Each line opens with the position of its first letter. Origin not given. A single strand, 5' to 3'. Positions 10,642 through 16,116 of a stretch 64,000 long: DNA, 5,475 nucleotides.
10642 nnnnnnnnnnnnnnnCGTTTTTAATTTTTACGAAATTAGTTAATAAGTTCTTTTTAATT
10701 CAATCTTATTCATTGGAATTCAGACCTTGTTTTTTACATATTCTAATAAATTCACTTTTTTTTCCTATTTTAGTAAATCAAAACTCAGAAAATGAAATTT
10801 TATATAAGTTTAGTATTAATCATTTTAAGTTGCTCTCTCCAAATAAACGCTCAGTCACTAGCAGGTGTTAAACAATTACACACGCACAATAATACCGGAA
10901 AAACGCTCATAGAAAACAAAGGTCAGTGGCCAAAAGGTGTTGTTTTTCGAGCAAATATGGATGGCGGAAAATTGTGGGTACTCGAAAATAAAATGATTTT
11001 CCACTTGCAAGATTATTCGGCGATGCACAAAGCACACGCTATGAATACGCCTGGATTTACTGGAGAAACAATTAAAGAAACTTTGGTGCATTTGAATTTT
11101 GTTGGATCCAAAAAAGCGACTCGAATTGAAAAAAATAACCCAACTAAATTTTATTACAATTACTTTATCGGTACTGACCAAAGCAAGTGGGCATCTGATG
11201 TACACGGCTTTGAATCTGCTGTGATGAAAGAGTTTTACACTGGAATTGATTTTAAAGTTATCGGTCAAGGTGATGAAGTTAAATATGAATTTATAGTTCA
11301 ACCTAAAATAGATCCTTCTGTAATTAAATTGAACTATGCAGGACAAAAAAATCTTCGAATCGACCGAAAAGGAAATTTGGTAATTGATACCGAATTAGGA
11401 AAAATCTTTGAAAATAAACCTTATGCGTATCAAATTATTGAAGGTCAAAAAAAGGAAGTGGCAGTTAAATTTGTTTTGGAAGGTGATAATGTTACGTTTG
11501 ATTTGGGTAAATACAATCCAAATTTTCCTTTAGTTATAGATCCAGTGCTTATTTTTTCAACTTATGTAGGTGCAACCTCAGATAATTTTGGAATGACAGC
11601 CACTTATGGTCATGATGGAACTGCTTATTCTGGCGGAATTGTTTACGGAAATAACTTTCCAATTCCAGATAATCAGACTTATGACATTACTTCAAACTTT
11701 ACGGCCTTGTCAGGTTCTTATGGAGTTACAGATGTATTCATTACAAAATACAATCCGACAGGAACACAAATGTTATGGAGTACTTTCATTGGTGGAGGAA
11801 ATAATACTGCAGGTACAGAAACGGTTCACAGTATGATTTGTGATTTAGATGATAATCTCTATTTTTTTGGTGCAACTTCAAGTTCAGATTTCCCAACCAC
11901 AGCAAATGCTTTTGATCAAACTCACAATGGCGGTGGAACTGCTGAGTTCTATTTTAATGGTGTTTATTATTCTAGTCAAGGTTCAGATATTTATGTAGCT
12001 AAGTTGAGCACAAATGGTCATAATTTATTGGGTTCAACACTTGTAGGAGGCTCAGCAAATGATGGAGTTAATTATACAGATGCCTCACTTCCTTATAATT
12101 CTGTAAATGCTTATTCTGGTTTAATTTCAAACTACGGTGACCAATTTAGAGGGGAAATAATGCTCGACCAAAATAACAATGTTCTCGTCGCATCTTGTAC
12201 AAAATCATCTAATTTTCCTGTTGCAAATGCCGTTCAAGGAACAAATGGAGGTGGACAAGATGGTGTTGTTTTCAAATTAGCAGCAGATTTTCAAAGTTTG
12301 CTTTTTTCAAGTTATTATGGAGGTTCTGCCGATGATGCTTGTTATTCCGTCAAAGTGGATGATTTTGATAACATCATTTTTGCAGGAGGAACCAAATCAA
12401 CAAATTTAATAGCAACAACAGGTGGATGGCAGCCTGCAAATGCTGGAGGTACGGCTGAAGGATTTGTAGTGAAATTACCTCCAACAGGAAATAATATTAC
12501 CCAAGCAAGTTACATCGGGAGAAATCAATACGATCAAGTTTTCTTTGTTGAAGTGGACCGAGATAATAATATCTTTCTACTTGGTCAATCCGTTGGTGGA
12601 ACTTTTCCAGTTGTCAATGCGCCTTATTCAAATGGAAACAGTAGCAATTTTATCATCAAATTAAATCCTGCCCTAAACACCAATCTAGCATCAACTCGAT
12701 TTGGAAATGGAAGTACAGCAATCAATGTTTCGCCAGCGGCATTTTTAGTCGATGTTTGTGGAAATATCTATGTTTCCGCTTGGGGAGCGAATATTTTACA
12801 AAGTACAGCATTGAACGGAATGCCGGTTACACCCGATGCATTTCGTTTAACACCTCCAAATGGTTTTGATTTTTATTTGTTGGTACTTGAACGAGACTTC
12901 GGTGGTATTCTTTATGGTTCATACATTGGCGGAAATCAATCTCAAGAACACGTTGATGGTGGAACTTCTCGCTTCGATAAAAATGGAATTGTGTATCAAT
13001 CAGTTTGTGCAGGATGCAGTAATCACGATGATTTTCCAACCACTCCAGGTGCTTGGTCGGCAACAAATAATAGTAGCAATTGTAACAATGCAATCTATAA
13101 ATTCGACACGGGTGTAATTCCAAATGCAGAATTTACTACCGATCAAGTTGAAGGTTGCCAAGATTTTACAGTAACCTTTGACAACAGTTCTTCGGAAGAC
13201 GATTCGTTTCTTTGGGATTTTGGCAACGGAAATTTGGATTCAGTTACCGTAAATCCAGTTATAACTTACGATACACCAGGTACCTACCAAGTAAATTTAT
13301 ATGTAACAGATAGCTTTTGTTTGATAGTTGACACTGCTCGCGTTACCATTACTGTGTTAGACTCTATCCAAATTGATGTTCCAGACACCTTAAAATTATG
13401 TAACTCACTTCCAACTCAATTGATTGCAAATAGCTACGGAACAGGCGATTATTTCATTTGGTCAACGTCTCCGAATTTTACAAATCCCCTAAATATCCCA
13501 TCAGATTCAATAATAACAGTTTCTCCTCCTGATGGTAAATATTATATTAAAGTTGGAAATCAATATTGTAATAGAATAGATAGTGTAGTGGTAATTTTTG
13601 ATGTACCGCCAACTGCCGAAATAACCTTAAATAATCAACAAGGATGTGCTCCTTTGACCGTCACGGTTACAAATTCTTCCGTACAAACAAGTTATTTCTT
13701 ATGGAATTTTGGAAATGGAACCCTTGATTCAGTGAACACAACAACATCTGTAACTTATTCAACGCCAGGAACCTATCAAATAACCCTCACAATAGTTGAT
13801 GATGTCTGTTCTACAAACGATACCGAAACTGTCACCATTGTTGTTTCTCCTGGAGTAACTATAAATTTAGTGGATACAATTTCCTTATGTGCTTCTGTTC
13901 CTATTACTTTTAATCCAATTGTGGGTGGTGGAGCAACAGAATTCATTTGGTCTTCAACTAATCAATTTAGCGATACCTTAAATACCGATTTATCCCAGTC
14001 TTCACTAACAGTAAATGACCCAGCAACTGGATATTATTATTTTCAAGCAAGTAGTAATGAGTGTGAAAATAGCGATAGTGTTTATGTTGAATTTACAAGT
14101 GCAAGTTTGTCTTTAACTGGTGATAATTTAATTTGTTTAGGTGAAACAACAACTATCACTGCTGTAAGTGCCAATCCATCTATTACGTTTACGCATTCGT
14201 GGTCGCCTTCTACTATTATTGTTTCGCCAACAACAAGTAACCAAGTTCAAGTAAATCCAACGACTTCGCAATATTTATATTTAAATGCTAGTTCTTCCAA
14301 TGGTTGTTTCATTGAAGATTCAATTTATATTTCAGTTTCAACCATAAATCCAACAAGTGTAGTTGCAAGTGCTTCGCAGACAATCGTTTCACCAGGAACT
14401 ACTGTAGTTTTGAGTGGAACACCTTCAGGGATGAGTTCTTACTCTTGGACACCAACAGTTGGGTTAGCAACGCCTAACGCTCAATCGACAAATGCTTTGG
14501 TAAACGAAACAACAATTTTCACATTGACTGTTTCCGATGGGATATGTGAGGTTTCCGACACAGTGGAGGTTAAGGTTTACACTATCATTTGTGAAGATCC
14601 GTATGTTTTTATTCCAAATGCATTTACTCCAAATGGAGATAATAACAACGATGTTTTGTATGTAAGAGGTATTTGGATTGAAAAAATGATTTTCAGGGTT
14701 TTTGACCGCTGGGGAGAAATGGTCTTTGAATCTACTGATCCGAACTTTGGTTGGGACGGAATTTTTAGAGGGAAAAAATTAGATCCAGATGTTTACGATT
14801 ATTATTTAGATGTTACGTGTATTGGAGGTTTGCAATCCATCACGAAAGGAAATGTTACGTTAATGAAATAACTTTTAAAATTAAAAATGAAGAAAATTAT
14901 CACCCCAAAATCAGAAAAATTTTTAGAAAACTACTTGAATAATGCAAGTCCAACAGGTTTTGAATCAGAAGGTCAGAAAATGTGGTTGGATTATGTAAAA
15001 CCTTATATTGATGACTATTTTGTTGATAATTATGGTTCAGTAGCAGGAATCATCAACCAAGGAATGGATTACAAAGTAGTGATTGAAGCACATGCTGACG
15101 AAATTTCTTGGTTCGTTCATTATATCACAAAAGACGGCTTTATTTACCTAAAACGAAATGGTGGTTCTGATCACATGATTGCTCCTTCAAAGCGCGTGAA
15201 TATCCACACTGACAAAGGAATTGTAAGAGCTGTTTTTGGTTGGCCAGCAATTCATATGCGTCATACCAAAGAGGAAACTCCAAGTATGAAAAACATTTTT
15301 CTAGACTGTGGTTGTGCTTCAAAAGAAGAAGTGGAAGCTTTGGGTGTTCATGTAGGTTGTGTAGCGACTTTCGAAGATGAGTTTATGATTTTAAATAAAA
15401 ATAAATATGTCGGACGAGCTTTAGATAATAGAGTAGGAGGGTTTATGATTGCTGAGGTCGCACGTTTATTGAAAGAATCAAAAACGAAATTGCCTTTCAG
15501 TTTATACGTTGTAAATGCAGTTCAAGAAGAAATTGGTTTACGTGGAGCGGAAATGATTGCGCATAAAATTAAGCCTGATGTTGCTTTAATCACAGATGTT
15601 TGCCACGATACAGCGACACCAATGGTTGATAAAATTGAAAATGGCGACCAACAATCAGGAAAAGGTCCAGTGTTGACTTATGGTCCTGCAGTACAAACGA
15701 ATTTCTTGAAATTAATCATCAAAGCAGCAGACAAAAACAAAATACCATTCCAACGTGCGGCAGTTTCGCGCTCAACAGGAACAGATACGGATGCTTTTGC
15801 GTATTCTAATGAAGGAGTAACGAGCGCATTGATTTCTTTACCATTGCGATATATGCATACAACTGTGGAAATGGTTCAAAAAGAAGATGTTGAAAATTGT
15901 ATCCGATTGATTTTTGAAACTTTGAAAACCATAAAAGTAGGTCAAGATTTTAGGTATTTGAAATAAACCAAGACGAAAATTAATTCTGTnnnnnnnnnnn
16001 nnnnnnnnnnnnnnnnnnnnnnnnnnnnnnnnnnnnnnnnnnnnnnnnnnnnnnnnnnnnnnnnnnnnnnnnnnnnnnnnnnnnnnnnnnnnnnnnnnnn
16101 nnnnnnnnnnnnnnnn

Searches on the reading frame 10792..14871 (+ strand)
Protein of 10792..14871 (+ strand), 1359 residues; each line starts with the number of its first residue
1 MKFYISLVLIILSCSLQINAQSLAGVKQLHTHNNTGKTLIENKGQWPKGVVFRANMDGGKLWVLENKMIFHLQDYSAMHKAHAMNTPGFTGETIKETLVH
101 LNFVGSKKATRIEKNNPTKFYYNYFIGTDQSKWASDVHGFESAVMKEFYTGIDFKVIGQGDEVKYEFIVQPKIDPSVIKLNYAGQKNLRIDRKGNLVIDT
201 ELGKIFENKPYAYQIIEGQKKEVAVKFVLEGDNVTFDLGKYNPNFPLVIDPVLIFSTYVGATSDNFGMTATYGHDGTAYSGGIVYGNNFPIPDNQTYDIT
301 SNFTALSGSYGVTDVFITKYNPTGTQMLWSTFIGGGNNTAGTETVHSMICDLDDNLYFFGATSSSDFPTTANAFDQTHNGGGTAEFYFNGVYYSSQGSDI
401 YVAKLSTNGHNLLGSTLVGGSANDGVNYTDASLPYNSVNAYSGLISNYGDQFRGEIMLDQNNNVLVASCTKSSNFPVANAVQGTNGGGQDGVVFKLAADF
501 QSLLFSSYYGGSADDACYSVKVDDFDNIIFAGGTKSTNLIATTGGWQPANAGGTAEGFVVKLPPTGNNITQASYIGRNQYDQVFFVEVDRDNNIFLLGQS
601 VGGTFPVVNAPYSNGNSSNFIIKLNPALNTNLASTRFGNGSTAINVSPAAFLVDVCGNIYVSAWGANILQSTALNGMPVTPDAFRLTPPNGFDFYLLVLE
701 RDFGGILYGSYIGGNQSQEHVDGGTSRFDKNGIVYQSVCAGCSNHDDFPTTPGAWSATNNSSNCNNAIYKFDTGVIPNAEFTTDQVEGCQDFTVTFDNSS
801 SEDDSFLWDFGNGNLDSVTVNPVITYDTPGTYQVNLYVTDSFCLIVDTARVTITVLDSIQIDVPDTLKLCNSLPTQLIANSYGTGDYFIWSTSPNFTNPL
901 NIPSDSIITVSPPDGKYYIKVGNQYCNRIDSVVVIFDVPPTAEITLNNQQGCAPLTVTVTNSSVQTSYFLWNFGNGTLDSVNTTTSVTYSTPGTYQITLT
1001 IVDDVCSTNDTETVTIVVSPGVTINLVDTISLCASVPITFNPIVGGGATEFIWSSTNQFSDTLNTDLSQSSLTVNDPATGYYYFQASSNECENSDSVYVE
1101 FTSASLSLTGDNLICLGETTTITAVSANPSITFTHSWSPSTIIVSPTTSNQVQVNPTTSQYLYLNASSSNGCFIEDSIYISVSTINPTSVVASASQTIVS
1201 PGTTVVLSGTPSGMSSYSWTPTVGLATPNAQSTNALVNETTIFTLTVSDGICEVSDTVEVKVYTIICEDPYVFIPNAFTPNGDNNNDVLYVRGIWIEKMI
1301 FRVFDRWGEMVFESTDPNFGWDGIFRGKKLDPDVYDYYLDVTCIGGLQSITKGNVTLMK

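Call 68: search_protein_families(library=pfam, proteins=[window:10792-14871:+], max_evalue=0.001)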
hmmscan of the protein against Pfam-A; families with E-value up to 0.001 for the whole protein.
window:10792-14871:+ (1359 aa): 5 families
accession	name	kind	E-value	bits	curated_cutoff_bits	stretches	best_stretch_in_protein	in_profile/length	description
PF25778.1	DUF7948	-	3.3e-68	230.4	27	1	40-252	2-214/214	Domain of unknown function (DUF7948)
PF18911.6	PKD_4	-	1.9e-19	69.9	27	2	776-855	3-85/85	PKD domain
PF13585.12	CHU_C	-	3.5e-14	53.1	27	1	1273-1344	2-73/86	CHU_C Type IX secretion signal domain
PF00801.26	PKD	-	3.7e-13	49.7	23.5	2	954-1015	14-79/80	PKD domain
PF22352.2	K319L-like_PKD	-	1.5e-05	25.4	27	1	1192-1262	1-84/84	K319L-like, PKD domain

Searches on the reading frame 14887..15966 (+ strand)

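Call 68: search_protein_families(library=pfam, proteins=[window:14887-15966:+], max_evalue=0.001)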
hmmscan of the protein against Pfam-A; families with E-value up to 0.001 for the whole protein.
window:14887-15966:+ (359 aa): 3 families
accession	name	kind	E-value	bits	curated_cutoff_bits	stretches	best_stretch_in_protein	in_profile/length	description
PF05343.19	Peptidase_M42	-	4.1e-75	253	23.2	1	58-341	9-292/292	M42 glutamyl aminopeptidase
PF01546.33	Peptidase_M20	-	3e-07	31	24.6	1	168-347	21-205/206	Peptidase family M20/M25/M40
PF04389.22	Peptidase_M28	-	2.1e-06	28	21.3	1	178-331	30-175/193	Peptidase family M28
